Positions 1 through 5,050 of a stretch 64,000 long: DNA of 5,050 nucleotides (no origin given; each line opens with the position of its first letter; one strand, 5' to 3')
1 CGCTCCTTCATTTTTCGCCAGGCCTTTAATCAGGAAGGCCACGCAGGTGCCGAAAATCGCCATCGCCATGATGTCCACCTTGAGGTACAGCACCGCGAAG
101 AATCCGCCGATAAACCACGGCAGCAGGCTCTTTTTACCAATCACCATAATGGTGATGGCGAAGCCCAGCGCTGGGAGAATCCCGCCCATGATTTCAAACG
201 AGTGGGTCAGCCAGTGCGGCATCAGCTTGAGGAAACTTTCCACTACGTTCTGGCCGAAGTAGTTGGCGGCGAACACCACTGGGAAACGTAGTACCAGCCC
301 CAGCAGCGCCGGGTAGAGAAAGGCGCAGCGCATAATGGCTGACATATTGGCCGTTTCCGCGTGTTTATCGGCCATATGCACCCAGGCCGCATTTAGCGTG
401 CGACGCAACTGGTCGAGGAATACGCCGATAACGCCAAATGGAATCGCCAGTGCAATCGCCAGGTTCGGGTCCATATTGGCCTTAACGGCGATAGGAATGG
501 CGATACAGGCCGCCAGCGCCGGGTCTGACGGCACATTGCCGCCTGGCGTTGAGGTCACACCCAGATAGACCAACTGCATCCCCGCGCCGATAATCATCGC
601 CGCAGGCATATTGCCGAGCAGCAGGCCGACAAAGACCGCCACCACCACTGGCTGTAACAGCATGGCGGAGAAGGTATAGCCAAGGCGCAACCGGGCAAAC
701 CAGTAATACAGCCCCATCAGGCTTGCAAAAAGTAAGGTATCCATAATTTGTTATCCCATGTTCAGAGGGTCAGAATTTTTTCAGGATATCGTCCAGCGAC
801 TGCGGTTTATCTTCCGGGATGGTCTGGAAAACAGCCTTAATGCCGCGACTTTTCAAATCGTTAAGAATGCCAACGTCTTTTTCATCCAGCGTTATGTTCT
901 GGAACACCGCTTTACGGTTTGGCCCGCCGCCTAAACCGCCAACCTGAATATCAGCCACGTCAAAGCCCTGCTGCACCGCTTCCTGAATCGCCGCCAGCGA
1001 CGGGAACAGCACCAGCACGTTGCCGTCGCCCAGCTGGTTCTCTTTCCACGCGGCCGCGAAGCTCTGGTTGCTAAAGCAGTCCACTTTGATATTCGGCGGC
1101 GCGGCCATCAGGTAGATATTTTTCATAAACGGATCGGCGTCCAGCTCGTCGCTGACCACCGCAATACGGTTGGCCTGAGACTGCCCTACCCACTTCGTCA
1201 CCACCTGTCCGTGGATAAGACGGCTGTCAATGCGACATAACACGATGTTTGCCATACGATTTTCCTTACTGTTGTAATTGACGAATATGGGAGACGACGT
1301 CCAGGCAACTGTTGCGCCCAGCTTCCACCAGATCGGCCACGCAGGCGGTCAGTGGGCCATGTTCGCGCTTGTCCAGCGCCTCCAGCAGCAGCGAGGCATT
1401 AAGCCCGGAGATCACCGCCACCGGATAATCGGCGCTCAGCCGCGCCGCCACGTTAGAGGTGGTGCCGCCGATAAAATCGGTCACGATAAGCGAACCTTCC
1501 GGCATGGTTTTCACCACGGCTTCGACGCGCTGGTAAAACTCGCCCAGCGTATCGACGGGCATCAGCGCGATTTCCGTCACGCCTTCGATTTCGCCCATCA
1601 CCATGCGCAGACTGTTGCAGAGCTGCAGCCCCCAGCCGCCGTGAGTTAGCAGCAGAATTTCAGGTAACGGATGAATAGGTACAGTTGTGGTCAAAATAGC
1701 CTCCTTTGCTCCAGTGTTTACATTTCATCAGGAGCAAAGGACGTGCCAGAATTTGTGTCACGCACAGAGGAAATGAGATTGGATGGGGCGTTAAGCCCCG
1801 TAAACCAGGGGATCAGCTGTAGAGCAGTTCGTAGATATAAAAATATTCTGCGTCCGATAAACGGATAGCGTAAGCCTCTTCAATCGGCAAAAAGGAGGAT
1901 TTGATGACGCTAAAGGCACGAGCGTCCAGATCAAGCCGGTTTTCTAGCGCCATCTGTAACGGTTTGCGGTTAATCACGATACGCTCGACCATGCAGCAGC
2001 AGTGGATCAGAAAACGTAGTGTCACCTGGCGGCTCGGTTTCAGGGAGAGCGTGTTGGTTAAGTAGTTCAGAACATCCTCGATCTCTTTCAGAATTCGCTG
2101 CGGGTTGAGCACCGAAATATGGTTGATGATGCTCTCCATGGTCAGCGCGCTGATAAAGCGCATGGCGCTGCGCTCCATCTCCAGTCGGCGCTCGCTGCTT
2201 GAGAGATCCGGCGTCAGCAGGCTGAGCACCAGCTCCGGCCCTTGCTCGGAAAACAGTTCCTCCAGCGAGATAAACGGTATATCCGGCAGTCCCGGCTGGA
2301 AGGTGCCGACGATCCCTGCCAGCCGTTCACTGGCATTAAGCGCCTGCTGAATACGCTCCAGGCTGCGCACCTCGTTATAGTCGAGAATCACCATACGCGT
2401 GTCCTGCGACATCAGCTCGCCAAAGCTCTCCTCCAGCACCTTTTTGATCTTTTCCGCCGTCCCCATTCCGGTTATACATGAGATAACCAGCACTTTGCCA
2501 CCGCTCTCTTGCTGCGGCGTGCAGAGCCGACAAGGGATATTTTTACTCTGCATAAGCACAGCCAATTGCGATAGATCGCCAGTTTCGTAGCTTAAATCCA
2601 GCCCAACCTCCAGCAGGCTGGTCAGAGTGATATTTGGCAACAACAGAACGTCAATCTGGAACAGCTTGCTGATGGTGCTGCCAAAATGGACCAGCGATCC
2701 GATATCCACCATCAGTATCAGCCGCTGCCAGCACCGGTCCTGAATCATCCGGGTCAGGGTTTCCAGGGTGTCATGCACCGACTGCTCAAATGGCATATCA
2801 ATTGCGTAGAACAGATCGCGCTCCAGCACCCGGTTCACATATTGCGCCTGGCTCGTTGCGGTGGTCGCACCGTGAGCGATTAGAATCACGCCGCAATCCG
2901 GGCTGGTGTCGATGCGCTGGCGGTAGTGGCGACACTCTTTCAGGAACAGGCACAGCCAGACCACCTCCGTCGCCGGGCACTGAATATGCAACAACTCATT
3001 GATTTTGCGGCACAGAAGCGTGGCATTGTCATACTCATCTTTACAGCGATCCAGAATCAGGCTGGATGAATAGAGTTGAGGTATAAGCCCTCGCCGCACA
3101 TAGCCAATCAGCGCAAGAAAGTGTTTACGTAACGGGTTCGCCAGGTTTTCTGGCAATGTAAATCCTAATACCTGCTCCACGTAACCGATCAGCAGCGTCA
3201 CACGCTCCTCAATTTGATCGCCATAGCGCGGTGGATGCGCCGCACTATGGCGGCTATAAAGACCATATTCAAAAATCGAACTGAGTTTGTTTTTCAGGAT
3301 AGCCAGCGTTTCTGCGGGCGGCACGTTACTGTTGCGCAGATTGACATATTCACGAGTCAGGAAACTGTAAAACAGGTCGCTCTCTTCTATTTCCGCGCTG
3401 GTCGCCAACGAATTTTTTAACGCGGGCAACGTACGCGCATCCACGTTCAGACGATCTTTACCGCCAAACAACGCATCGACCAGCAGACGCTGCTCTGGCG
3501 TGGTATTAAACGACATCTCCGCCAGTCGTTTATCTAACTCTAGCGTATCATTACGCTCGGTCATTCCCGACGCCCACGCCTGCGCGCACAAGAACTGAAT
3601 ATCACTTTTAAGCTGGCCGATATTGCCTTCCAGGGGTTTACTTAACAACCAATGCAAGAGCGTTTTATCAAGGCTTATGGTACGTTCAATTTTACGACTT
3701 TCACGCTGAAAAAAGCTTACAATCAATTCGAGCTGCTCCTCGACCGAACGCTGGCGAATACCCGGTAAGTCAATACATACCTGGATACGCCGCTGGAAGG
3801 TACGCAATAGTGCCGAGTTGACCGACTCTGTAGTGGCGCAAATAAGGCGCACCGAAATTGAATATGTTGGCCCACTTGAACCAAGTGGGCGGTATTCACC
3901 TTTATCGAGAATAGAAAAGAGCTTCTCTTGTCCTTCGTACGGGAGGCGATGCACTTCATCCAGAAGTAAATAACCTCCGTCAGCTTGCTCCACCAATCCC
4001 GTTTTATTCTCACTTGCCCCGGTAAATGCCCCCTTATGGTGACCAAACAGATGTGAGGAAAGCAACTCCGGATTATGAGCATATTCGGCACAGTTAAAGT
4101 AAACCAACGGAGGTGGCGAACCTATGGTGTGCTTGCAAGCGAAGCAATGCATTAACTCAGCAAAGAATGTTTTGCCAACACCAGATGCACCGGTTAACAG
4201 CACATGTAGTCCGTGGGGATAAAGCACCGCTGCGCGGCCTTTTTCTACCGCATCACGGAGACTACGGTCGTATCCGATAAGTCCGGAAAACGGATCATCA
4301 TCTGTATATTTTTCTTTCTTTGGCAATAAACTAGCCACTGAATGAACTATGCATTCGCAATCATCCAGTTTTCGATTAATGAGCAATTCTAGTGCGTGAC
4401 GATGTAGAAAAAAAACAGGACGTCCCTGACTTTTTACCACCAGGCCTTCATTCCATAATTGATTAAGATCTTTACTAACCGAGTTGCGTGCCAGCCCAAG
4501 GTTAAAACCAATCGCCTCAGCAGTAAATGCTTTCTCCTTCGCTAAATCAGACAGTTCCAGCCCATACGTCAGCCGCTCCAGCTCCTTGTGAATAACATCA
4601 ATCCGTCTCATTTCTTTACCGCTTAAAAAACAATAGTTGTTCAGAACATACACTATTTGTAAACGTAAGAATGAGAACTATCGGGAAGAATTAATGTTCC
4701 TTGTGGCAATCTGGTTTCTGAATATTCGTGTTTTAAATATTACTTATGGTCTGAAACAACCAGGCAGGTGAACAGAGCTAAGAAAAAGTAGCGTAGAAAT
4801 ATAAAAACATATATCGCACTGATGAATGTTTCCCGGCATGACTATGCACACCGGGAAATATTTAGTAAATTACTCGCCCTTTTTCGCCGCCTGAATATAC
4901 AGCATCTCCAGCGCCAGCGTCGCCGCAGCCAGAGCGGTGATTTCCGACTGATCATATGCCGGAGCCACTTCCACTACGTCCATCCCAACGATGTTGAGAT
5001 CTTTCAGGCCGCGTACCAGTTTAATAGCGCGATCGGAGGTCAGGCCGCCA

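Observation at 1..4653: Sigma-54/LevR-type regulated mannose-family PTS operon adjacent to speB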

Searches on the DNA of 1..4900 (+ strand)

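Call 4: search_dna_similar(query=window:1-4900:+, collection=ecoli_genomes, mode=near, max_rows=30, rows=spread)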
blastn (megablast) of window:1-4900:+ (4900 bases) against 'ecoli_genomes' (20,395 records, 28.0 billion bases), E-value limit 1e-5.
Records with a match: 563; places in all: 563; records where one place covers at least 80% of the query: 562.
Genomes with a match: 563 of 5426; with a place that covers at least 80% of the query: 562. Places per genome that has any: lowest 1, median 1, highest 1. On chromosomes: 563 places; on plasmids: 0.
Best place of each record, by identity: >=99% 561; 95-99% 2.
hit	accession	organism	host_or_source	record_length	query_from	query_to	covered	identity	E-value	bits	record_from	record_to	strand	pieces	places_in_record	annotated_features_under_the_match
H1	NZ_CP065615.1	Escherichia coli strain FDAARGOS_943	missing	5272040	1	4900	100%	100.0%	0e+0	9044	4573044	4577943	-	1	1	dagR: transcriptional regulator DagR | PTS mannose/fructose/sorbose/N-acetylgalactosamine transporter ... | PTS system mannose/fructose/N-acetylgalactosamine-transporter subunit ... | PTS sugar transporter subunit IIA | speB: agmatinase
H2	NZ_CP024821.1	Escherichia coli strain CREC-591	Homo sapiens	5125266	1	4900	100%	100.0%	0e+0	9038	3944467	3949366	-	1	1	dagR: transcriptional regulator DagR | PTS mannose/fructose/sorbose/N-acetylgalactosamine transporter ... | PTS system mannose/fructose/N-acetylgalactosamine-transporter subunit ... | PTS sugar transporter subunit IIA | speB: agmatinase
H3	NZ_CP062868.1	Escherichia coli strain Res13-Lact-PEB01-20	Sus scrofa domesticus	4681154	1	4900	100%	100.0%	0e+0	9038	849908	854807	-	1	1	dagR: transcriptional regulator DagR | PTS mannose/fructose/sorbose/N-acetylgalactosamine transporter ... | PTS system mannose/fructose/N-acetylgalactosamine-transporter subunit ... | PTS sugar transporter subunit IIA | speB: agmatinase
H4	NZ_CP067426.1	Escherichia coli O22:H8 strain 154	Rectal swab of live bovine cattle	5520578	1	4900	100%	100.0%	0e+0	9038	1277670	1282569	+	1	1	dagR: transcriptional regulator DagR | PTS mannose/fructose/sorbose/N-acetylgalactosamine transporter ... | PTS system mannose/fructose/N-acetylgalactosamine-transporter subunit ... | PTS sugar transporter subunit IIA | speB: agmatinase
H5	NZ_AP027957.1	Escherichia coli strain VE-T10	-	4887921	1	4900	100%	100.0%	0e+0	9038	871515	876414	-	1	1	dagR: transcriptional regulator DagR | PTS mannose/fructose/sorbose/N-acetylgalactosamine transporter ... | PTS system mannose/fructose/N-acetylgalactosamine-transporter subunit ... | PTS sugar transporter subunit IIA | speB: agmatinase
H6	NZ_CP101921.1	Escherichia coli strain QA-1986 83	missing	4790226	1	4900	100%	100.0%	0e+0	9038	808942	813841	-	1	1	dagR: transcriptional regulator DagR | PTS mannose/fructose/sorbose/N-acetylgalactosamine transporter ... | PTS system mannose/fructose/N-acetylgalactosamine-transporter subunit ... | PTS sugar transporter subunit IIA | speB: agmatinase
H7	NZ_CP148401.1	Escherichia coli strain Z1323CEC0019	Chicken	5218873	1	4900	100%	100.0%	0e+0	9038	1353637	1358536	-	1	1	dagR: transcriptional regulator DagR | PTS mannose/fructose/sorbose/N-acetylgalactosamine transporter ... | PTS system mannose/fructose/N-acetylgalactosamine-transporter subunit ... | PTS sugar transporter subunit IIA | speB: agmatinase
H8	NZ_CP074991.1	Escherichia coli strain 10159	Homo sapiens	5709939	1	4900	100%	100.0%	0e+0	9038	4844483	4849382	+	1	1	dagR: transcriptional regulator DagR | PTS mannose/fructose/sorbose/N-acetylgalactosamine transporter ... | PTS system mannose/fructose/N-acetylgalactosamine-transporter subunit ... | PTS sugar transporter subunit IIA | speB: agmatinase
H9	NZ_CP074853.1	Escherichia coli strain 7_11_88A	fly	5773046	1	4900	100%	100.0%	0e+0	9038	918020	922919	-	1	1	dagR: transcriptional regulator DagR | PTS mannose/fructose/sorbose/N-acetylgalactosamine transporter ... | PTS system mannose/fructose/N-acetylgalactosamine-transporter subunit ... | PTS sugar transporter subunit IIA | speB: agmatinase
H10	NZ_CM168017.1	Escherichia coli strain PEC178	Sus scrofa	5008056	1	4900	100%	100.0%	0e+0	9038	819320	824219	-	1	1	dagR: transcriptional regulator DagR | PTS mannose/fructose/sorbose/N-acetylgalactosamine transporter ... | PTS sugar transporter subunit IIB | PTS sugar transporter subunit IIA | speB: agmatinase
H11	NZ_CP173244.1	Escherichia coli strain SRY157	Homo sapiens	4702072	1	4900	100%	100.0%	0e+0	9038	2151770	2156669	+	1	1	dagR: transcriptional regulator DagR | PTS mannose/fructose/sorbose/N-acetylgalactosamine transporter ... | PTS system mannose/fructose/N-acetylgalactosamine-transporter subunit ... | PTS sugar transporter subunit IIA | speB: agmatinase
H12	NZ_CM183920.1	Escherichia coli strain GMM060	Homo sapiens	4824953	1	4900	100%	100.0%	0e+0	9038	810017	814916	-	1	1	dagR: transcriptional regulator DagR | PTS mannose/fructose/sorbose/N-acetylgalactosamine transporter ... | PTS sugar transporter subunit IIB | PTS sugar transporter subunit IIA | speB: agmatinase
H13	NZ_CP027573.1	Escherichia coli strain 2013C-4081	missing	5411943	1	4900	100%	99.9%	0e+0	9033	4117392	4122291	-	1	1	dagR: transcriptional regulator DagR | PTS mannose/fructose/sorbose/N-acetylgalactosamine transporter ... | PTS sugar transporter subunit IIB | PTS sugar transporter subunit IIA | speB: agmatinase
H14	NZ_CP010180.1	Escherichia coli strain M1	mouse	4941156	1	4900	100%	99.9%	0e+0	9033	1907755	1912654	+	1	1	dagR: transcriptional regulator DagR | PTS mannose/fructose/sorbose/N-acetylgalactosamine transporter ... | PTS system mannose/fructose/N-acetylgalactosamine-transporter subunit ... | PTS sugar transporter subunit IIA | speB: agmatinase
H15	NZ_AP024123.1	Escherichia coli strain KS-NP019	Bos taurus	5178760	1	4900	100%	99.9%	0e+0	9033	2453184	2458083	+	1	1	dagR: transcriptional regulator DagR | PTS mannose/fructose/sorbose/N-acetylgalactosamine transporter ... | PTS sugar transporter subunit IIB | PTS sugar transporter subunit IIA | speB: agmatinase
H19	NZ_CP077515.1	Escherichia coli O111:H8 strain 7-27 20A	bovine feces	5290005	1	4900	100%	99.9%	0e+0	9033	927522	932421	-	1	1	dagR: transcriptional regulator DagR | PTS mannose/fructose/sorbose/N-acetylgalactosamine transporter ... | PTS system mannose/fructose/N-acetylgalactosamine-transporter subunit ... | PTS sugar transporter subunit IIA | speB: agmatinase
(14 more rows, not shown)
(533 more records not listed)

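Call 5: get_annotated_region(hit=H1, flank=12000)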
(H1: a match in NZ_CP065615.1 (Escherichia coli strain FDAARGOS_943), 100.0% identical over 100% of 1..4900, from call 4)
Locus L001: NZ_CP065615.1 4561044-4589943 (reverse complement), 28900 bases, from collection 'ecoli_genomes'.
description: Escherichia coli strain FDAARGOS_943 chromosome, complete genome
organism: Escherichia coli strain FDAARGOS_943 (NCBI taxid 562)
replicon: chromosome; assembly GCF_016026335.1
host: missing; source: missing; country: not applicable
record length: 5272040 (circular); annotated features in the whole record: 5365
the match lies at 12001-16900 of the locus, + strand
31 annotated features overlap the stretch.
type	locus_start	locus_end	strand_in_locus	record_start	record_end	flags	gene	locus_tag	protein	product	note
CDS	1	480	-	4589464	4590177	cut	-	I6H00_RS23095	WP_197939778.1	nucleoside/nucleotide kinase family protein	-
CDS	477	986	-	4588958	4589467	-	fumE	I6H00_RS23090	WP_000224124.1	fumarase E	-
CDS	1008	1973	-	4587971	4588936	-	glpX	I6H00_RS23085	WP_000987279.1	class II fructose-bisphosphatase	-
CDS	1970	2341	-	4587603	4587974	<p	-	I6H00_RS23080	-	L-sorbose 1-phosphate reductase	incomplete; partial in the middle of a contig; missing N-terminus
CDS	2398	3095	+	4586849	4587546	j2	-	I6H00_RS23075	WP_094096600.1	IS1-like element IS1A family transposase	programmed frameshift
CDS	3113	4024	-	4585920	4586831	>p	-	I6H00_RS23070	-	zinc-binding dehydrogenase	incomplete; partial in the middle of a contig; missing C-terminus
CDS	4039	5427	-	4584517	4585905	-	cmtA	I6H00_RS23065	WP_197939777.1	PTS mannitol transporter subunit IICB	-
CDS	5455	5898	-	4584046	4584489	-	cmtB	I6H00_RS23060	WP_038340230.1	PTS mannitol transporter subunit IIA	-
CDS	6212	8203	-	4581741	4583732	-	tkt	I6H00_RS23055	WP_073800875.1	transketolase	-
CDS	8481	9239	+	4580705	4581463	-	loiP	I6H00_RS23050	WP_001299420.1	metalloprotease LoiP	-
CDS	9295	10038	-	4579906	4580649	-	dagF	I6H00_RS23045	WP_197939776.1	2-dehydro-3-deoxy-phosphogluconate aldolase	-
CDS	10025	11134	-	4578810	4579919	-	dgaE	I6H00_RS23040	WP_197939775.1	D-glucosaminate-6-phosphate ammonia lyase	-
CDS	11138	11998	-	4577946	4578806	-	-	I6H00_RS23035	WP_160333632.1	PTS system mannose/fructose/sorbose family transporter subunit IID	-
CDS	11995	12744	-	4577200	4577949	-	-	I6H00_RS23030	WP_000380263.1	PTS mannose/fructose/sorbose/N-acetylgalactosamine transporter subunit IIC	-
CDS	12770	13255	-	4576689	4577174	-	-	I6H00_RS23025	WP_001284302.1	PTS system mannose/fructose/N-acetylgalactosamine-transporter subunit IIB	-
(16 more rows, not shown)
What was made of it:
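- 1..744 (-): dgaC, the PTS EIIC subunit. Codons 1-248 of 249; the 3' end runs off the window. RefSeq CDS at L001 11995-12744 (call 5).
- On dgaR-dgaABCDEF D-glucosaminate utilisation locus: IID lies outside the window and is seen in the identical genome L001 (call 5).
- Gene content and order in the 100%-identical genome L001 are loiP | dagF-dgaE-IID-IIC-IIB-IIA-dagR | speB (call 5).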

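Call 52: search_dna_similar(query=L001:10025-11134:+, collection=ecoli_genomes, mode=distant, max_rows=12, rows=spread)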
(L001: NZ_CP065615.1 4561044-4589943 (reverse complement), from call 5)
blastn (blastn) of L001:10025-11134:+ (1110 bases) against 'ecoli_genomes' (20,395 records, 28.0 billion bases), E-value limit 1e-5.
Records with a match: 562; places in all: 562; records where one place covers at least 80% of the query: 562.
Genomes with a match: 562 of 5426; with a place that covers at least 80% of the query: 562. Places per genome that has any: lowest 1, median 1, highest 1. On chromosomes: 562 places; on plasmids: 0.
Best place of each record, by identity: >=99% 558; 95-99% 4.
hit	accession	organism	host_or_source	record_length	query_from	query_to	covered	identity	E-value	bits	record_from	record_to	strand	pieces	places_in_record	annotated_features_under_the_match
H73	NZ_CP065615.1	Escherichia coli strain FDAARGOS_943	missing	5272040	1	1110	100%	100.0%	0e+0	2003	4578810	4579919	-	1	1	dgaE: D-glucosaminate-6-phosphate ammonia lyase | dagF: 2-dehydro-3-deoxy-phosphogluconate aldolase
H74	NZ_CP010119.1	Escherichia coli strain C3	cow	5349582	1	1110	100%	99.9%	0e+0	1998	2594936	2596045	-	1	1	dgaE: D-glucosaminate-6-phosphate ammonia lyase | dagF: 2-dehydro-3-deoxy-phosphogluconate aldolase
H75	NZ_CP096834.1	Escherichia coli strain PM4-5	cecum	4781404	1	1110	100%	99.9%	0e+0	1998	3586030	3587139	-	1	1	dgaE: D-glucosaminate-6-phosphate ammonia lyase | dagF: 2-dehydro-3-deoxy-phosphogluconate aldolase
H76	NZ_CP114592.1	Escherichia coli strain WEC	sewage plant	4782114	1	1110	100%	99.9%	0e+0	1998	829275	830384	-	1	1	dgaE: D-glucosaminate-6-phosphate ammonia lyase | dagF: 2-dehydro-3-deoxy-phosphogluconate aldolase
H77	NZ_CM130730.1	Escherichia coli strain IAL7255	Homo sapiens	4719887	1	1110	100%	99.9%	0e+0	1998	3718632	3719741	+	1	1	dgaE: D-glucosaminate-6-phosphate ammonia lyase | dagF: 2-dehydro-3-deoxy-phosphogluconate aldolase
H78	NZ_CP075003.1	Escherichia coli strain 6817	Homo sapiens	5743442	1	1110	100%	99.9%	0e+0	1998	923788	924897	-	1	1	dgaE: D-glucosaminate-6-phosphate ammonia lyase | dagF: 2-dehydro-3-deoxy-phosphogluconate aldolase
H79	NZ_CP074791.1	Escherichia coli strain 94_0962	Homo sapiens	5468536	1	1110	100%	99.9%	0e+0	1998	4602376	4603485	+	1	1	dgaE: D-glucosaminate-6-phosphate ammonia lyase | dagF: 2-dehydro-3-deoxy-phosphogluconate aldolase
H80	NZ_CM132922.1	Escherichia coli strain HY220605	yak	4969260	1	1110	100%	99.9%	0e+0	1998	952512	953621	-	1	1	dgaE: D-glucosaminate-6-phosphate ammonia lyase | dagF: 2-dehydro-3-deoxy-phosphogluconate aldolase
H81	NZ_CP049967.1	Escherichia coli strain ARL09/232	Homo sapiens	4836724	1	1110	100%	99.8%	0e+0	1994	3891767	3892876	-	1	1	dgaE: D-glucosaminate-6-phosphate ammonia lyase | dagF: 2-dehydro-3-deoxy-phosphogluconate aldolase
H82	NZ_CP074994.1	Escherichia coli strain 8479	Homo sapiens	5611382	1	1110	100%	99.8%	0e+0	1994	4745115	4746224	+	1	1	dgaE: D-glucosaminate-6-phosphate ammonia lyase | dagF: 2-dehydro-3-deoxy-phosphogluconate aldolase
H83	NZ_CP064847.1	Escherichia coli strain 20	wastewater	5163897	1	1110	100%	99.6%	0e+0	1984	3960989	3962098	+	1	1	dgaE: D-glucosaminate-6-phosphate ammonia lyase | dagF: 2-dehydro-3-deoxy-phosphogluconate aldolase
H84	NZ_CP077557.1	Escherichia coli O111:H8 strain 02-3334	Homo sapiens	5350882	1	1110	100%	96.8%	0e+0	1929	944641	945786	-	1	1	DgaE family pyridoxal phosphate-dependent ammonia lyase | dagF: 2-dehydro-3-deoxy-phosphogluconate aldolase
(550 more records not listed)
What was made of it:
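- One O111:H8 genome shows a variant dgaE annotation at 96.8% identity (call 52). 558 of 562 dgaE copies are at least 99% identical and full-length (call 52).
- Tried and rejected: A search for divergent dgaE copies in E. coli with sensitive blastn found none (call 52).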
